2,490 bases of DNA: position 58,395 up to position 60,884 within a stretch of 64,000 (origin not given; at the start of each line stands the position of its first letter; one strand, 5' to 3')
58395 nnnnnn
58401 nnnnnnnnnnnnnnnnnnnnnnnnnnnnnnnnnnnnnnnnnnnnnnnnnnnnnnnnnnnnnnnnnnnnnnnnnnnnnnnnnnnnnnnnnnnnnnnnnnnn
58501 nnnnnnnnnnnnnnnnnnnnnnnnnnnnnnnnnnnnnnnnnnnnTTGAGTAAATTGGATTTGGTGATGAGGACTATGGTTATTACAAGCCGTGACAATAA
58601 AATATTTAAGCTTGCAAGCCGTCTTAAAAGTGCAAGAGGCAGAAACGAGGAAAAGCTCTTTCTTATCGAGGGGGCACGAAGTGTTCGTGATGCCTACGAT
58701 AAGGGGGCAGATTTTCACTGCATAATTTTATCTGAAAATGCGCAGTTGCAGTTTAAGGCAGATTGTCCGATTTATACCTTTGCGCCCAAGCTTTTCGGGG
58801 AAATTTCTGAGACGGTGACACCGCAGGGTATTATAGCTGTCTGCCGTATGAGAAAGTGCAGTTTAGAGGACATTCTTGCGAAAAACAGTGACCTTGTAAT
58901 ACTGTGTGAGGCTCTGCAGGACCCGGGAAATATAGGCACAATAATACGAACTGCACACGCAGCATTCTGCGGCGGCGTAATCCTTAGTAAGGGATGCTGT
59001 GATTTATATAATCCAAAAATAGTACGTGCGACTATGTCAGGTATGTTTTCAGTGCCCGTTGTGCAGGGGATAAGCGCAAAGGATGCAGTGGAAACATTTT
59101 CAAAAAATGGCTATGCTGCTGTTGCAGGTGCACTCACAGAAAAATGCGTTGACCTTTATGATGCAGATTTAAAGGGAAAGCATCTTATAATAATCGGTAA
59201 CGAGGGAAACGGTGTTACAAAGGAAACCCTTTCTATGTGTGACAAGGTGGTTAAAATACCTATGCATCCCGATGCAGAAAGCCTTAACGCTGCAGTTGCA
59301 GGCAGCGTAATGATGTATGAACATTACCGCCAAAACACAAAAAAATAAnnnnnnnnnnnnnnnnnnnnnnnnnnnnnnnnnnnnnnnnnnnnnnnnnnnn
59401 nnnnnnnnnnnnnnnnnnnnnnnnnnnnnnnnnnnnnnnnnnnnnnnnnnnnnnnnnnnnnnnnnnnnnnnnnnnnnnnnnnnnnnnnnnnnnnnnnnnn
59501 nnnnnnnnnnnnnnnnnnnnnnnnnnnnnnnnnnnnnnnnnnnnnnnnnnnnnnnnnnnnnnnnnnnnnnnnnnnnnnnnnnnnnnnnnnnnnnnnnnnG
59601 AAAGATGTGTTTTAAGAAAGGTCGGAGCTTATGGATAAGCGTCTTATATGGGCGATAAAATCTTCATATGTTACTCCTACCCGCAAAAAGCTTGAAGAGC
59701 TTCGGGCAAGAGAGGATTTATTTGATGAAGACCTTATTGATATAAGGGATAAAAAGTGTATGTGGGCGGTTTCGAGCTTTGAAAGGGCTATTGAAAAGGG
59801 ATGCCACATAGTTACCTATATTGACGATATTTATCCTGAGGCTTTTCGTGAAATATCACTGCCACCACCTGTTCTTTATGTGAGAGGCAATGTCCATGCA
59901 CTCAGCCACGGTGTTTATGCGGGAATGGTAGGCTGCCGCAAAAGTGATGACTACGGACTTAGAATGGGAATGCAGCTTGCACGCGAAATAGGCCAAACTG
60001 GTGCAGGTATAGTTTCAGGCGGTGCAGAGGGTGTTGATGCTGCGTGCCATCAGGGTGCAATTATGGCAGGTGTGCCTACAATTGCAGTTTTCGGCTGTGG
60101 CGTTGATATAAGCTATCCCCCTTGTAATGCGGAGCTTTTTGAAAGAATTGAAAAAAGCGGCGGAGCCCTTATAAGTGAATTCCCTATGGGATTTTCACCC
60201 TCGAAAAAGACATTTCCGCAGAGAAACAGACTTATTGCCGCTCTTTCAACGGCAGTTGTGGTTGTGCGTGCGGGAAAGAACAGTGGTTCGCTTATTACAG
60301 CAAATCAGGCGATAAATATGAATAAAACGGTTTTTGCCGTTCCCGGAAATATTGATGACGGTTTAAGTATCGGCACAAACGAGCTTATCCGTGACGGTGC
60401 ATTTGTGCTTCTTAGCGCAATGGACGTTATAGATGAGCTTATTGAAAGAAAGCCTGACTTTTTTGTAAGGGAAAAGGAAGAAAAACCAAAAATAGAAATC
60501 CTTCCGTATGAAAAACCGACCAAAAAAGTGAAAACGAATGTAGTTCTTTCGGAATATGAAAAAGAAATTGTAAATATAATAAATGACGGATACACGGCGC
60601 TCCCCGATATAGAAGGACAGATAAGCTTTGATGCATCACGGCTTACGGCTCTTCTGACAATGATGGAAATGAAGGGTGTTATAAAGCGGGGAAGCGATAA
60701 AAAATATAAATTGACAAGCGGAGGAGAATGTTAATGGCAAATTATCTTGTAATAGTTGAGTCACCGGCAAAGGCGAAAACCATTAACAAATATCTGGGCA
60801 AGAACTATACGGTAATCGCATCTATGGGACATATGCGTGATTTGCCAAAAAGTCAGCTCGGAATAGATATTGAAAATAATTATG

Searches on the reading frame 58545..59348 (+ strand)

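Call 16: search_protein_families(library=pfam, proteins=[window:58545-59348:+])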
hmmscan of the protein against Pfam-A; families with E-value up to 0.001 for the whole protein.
window:58545-59348:+ (267 aa): 3 families
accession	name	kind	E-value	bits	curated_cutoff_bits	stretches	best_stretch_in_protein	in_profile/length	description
PF00588.24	SpoU_methylase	-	1.5e-36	126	29.7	1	117-258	2-142/142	SpoU rRNA Methylase family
PF22435.1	MRM3-like_sub_bind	-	1.2e-13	51.7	27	1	18-98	1-84/84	MRM3-like substrate binding domain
PF08032.17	SpoU_sub_bind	-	2.1e-05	25.2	22.8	1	40-102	1-72/76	RNA 2'-O ribose methyltransferase substrate binding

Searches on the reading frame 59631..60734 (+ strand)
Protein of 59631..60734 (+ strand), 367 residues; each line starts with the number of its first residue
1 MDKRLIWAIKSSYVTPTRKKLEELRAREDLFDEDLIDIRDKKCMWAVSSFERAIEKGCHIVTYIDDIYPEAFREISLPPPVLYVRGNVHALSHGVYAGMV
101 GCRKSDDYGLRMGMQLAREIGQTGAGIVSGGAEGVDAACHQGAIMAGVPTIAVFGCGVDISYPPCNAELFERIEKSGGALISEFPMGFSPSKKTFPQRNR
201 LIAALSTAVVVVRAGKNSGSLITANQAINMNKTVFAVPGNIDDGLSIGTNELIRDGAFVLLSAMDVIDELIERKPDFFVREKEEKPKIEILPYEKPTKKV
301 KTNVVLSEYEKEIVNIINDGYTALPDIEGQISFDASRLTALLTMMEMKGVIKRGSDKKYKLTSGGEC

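Call 16: search_protein_families(library=pfam, proteins=[window:59631-60734:+])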
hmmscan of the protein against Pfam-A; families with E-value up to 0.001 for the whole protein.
window:59631-60734:+ (367 aa): 1 family
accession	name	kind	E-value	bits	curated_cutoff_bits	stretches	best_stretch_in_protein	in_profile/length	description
PF02481.21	DNA_processg_A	-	4.1e-69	232.4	29.6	1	55-260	4-210/212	DNA recombination-mediator protein A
